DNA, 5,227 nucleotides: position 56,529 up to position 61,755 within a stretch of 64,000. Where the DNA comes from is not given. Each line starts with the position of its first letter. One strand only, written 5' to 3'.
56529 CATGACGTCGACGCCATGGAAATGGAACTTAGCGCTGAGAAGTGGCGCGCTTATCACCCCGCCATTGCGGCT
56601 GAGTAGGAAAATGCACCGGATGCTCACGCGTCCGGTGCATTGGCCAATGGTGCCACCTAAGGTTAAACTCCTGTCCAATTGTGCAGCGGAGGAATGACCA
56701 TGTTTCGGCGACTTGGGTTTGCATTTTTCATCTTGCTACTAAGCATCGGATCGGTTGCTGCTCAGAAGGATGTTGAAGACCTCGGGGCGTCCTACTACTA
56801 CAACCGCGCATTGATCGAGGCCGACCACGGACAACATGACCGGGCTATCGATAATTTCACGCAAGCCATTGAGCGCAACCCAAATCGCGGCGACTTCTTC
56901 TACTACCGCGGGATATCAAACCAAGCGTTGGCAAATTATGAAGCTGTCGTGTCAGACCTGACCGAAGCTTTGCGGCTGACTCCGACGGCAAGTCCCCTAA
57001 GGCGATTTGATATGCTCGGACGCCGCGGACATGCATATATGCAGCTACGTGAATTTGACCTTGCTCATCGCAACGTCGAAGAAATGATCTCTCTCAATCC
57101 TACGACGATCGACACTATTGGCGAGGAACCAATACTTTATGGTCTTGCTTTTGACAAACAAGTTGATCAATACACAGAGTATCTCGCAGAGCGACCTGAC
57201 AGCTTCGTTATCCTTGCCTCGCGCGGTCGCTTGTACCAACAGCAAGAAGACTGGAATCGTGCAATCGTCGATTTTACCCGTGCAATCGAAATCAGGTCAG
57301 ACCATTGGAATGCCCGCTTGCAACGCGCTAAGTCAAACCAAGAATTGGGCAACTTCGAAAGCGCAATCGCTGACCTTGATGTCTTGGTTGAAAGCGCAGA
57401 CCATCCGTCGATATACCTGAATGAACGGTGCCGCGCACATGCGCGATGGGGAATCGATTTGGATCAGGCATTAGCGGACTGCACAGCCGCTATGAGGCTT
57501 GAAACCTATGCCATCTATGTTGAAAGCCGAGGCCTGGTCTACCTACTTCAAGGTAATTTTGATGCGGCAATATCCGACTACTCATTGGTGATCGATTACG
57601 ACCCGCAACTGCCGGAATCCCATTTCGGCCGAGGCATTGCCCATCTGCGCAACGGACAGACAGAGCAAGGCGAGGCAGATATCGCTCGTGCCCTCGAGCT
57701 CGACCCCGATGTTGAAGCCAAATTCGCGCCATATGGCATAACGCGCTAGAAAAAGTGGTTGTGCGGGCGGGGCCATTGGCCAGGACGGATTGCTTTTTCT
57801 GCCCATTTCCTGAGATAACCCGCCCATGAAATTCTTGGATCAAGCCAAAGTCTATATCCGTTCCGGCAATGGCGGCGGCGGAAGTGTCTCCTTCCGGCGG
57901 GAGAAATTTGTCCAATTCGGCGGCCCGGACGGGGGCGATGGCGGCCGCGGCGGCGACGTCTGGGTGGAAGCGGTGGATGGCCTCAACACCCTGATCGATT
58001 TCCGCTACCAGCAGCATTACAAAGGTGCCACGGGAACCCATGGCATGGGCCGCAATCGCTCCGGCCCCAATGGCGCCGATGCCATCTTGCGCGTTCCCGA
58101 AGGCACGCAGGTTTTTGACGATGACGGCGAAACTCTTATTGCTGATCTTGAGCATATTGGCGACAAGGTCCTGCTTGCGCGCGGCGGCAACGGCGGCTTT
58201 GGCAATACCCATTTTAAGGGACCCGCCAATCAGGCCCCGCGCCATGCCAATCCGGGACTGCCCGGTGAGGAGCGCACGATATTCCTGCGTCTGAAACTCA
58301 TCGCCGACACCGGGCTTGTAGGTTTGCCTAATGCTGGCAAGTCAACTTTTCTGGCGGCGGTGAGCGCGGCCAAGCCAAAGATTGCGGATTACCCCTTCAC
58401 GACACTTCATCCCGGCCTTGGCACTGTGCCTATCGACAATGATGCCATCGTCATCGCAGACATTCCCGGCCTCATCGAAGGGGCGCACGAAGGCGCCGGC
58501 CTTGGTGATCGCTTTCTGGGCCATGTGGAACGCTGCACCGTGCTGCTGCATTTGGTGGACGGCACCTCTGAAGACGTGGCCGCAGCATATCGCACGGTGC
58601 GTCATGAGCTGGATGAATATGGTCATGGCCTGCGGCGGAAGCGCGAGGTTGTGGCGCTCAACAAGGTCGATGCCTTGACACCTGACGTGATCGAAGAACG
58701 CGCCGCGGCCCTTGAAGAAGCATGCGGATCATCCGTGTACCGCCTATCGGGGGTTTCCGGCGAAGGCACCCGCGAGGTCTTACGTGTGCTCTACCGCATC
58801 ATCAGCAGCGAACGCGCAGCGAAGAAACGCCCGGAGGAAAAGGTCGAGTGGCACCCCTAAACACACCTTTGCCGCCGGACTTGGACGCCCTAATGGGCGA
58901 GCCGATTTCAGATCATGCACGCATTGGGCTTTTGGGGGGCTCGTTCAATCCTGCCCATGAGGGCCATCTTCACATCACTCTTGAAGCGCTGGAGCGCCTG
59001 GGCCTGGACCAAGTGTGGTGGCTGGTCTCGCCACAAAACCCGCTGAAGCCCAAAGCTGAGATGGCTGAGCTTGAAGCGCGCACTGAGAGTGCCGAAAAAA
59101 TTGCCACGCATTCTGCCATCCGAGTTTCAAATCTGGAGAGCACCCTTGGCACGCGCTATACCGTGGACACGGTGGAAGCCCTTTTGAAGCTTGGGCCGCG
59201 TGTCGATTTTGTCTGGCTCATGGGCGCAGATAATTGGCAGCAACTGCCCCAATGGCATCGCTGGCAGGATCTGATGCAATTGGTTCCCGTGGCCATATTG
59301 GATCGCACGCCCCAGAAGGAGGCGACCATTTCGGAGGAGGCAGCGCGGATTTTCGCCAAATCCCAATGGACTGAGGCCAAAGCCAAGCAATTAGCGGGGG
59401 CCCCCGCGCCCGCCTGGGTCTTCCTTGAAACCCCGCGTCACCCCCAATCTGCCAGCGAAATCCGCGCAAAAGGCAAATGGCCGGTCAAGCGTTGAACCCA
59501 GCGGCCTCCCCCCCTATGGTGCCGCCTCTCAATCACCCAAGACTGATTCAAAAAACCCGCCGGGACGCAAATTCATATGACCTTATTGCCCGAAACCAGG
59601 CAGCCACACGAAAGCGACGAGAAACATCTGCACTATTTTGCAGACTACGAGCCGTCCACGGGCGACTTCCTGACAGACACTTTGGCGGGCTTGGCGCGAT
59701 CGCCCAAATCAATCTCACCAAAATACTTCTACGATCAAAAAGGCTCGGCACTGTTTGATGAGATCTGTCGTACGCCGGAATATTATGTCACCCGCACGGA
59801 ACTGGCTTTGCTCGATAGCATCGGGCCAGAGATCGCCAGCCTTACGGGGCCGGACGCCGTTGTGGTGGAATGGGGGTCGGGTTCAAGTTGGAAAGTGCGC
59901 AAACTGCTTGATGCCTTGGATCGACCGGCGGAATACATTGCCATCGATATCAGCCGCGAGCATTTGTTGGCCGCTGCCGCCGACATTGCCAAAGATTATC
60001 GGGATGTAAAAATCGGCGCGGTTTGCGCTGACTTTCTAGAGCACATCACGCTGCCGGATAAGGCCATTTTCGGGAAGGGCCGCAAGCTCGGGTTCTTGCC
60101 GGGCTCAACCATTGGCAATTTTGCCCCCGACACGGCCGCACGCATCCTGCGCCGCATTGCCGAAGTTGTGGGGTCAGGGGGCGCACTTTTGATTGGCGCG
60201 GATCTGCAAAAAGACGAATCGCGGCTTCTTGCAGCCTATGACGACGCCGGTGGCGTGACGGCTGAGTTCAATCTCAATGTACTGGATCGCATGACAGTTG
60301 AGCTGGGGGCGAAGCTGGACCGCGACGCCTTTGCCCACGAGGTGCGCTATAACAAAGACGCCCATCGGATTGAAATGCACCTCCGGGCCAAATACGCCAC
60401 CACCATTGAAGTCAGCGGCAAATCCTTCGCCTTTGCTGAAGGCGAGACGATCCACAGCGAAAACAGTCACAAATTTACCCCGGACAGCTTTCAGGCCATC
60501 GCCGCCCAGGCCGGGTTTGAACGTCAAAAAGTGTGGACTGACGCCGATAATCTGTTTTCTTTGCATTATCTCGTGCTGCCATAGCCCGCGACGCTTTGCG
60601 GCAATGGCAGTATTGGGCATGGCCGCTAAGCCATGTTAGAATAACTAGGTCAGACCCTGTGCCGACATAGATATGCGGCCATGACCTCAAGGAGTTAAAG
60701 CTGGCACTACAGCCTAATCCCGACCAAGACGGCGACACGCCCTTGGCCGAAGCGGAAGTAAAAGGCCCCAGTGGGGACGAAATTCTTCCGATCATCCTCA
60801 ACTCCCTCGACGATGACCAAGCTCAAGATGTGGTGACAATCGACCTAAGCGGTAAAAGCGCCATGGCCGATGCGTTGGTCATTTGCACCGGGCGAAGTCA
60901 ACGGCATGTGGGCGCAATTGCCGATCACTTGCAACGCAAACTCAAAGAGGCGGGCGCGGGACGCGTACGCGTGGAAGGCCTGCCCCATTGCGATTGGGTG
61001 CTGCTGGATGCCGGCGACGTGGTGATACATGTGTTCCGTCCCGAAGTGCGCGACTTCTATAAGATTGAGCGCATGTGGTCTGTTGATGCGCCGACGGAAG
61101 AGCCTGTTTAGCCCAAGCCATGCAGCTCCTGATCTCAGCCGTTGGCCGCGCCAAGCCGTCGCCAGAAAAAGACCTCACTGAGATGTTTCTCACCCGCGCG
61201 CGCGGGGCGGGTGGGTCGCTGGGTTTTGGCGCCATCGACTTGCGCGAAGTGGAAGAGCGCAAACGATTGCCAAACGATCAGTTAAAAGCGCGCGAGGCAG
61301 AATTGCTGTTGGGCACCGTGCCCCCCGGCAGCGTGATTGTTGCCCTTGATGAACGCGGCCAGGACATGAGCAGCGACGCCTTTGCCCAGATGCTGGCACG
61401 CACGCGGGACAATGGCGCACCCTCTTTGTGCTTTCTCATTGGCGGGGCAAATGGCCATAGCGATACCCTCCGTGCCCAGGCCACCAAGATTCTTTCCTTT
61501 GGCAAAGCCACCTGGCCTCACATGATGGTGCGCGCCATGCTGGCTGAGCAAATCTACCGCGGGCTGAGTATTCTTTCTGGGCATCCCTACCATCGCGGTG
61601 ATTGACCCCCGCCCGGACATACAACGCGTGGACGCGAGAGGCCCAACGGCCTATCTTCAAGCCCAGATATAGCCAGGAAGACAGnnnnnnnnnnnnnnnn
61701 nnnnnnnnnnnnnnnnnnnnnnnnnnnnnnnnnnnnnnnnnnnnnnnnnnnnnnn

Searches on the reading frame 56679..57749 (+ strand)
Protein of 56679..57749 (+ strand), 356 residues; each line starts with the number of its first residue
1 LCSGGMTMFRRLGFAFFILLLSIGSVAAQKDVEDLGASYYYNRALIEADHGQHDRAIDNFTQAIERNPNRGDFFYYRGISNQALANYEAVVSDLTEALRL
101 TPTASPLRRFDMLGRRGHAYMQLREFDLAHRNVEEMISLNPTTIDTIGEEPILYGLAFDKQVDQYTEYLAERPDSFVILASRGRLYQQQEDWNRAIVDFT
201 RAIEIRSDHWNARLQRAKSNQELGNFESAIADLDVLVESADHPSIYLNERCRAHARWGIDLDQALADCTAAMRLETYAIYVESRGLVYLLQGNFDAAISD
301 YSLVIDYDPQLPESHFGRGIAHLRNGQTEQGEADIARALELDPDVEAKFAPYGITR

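Call 73: search_protein_families(library=pfam, proteins=[window:56679-57749:+], max_evalue=0.0001)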
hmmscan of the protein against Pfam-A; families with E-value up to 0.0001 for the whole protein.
window:56679-57749:+ (356 aa): 14 families
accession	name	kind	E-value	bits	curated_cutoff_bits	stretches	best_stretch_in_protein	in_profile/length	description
PF00515.34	TPR_1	-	1.1e-38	129.9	27.8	2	37-69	1-33/34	Tetratricopeptide repeat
PF07719.23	TPR_2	-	1.8e-35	118.5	27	1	37-69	1-33/34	Tetratricopeptide repeat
PF13181.12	TPR_8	-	9.7e-24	81.9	25.7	0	37-69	1-33/34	Tetratricopeptide repeat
PF13414.12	TPR_11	-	3.5e-19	68.6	26.8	1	285-326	1-42/42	TPR repeat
PF13371.12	TPR_9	-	8.4e-19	67.8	35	1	185-241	4-60/73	Tetratricopeptide repeat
PF13432.12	TPR_16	-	1.6e-18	67.2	32.7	1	284-344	3-63/65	Tetratricopeptide repeat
PF13431.12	TPR_17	-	4.6e-16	58.1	24.4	0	304-332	5-33/34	Tetratricopeptide repeat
PF13428.12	TPR_14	-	6e-14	51.6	23.5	0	40-74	4-38/44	Tetratricopeptide repeat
PF14559.12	TPR_19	-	5.2e-13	49.5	25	0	289-344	2-57/68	Tetratricopeptide repeat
PF13174.12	TPR_6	-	8.8e-13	48.4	26.3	0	40-69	3-32/33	Tetratricopeptide repeat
PF13424.12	TPR_12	-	4.3e-10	40.1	30.1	0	158-206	26-75/77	Tetratricopeptide repeat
PF24575.1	TPR_Slam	-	1.2e-07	32.5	35.2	0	172-219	43-90/104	Surface lipoprotein assembly modifier, N-terminal TPR repeats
PF12895.13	ANAPC3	-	6.8e-06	26.7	27.2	0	168-232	18-78/82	Anaphase-promoting complex, cyclosome, subunit 3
PF25570.1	TPR_DENND3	-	4.9e-05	23.7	27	0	262-330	32-100/115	DENND3-like, TPR repeats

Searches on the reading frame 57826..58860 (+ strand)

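Call 73: search_protein_families(library=pfam, proteins=[window:57826-58860:+], max_evalue=0.0001)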
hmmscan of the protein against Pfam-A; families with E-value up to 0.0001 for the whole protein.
window:57826-58860:+ (344 aa): 3 families
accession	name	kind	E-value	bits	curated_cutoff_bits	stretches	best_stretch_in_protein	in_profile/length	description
PF01018.28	GTP1_OBG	-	4.5e-57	192.4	27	1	5-158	2-155/155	GTP1/OBG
PF01926.29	MMR_HSR1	-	1e-23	84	21.9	1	162-280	2-113/113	50S ribosome-binding GTPase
PF02421.24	FeoB_N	-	1e-10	41.8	27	1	163-320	4-154/156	Ferrous iron transport protein B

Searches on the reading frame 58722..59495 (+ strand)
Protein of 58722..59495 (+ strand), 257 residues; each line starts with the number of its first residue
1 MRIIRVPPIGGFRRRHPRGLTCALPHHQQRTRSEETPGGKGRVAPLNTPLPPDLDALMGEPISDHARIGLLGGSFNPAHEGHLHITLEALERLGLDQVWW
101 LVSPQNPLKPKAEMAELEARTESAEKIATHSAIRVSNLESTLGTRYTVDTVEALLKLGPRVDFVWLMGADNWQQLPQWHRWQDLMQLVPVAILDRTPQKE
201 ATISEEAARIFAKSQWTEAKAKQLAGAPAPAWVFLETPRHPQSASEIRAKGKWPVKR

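Call 73: search_protein_families(library=pfam, proteins=[window:58722-59495:+], max_evalue=0.0001)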
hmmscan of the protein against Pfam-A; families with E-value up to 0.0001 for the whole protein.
window:58722-59495:+ (257 aa): 1 family
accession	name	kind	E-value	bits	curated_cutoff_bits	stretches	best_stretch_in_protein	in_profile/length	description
PF01467.32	CTP_transf_like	-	2.1e-18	67.2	21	1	70-249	1-132/133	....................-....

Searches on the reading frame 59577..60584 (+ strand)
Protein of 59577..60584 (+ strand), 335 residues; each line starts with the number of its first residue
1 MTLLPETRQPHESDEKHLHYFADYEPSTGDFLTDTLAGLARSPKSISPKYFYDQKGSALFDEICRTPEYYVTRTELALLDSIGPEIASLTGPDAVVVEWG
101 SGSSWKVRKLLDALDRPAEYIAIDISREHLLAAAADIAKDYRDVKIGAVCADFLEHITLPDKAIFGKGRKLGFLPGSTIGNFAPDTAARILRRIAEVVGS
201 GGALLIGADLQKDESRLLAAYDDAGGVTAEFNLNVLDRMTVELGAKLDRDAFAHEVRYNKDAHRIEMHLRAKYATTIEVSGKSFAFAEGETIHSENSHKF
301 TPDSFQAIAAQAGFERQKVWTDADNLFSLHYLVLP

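Call 73: search_protein_families(library=pfam, proteins=[window:59577-60584:+], max_evalue=0.0001)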
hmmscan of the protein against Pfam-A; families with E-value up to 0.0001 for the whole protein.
window:59577-60584:+ (335 aa): 1 family
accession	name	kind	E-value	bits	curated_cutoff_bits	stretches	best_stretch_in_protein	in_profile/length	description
PF10017.15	Methyltransf_33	-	2.9e-106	355.4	23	1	33-332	3-302/304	Histidine-specific methyltransferase, SAM-dependent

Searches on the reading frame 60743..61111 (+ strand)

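Call 30: search_protein_families(library=pfam, proteins=[window:60743-61111:+], max_evalue=0.01)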
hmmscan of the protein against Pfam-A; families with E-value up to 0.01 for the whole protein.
window:60743-61111:+ (122 aa): 1 family
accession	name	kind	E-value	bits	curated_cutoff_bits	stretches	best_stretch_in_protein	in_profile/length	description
PF02410.21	RsfS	-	3.1e-33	114.3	21.6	1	18-112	3-98/98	Ribosomal silencing factor during starvation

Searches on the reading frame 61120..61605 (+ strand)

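Call 30: search_protein_families(library=pfam, proteins=[window:61120-61605:+], max_evalue=0.01)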
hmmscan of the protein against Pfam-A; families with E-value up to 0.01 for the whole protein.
window:61120-61605:+ (161 aa): 1 family
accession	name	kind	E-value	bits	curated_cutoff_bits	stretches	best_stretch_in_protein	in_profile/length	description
PF02590.22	SPOUT_MTase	-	9.4e-43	146.3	27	1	1-158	1-154/154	Predicted SPOUT methyltransferase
